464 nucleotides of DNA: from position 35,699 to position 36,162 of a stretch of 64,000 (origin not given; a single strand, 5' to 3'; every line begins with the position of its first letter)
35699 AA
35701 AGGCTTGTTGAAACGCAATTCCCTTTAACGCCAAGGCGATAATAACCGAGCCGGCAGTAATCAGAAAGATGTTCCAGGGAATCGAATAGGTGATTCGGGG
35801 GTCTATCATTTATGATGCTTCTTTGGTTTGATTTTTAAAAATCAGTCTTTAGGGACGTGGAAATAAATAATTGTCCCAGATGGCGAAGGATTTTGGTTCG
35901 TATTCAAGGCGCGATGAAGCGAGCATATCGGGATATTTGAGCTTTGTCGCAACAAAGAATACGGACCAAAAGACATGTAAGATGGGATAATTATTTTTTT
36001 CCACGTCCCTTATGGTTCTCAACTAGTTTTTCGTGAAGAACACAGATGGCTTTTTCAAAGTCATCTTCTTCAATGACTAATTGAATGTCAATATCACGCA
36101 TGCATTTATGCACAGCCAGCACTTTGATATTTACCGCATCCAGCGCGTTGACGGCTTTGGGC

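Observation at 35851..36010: Family of ~160-bp long-hairpin repeats (subfamily B) with compensatory base changes between copies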

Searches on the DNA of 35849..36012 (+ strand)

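Call 93: search_dna_similar(query=window:35849-36012:+, collection=plasmids, mode=distant, max_evalue=0.01, max_rows=10)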
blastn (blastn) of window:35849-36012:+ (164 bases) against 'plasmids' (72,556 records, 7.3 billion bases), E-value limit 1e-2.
No match.
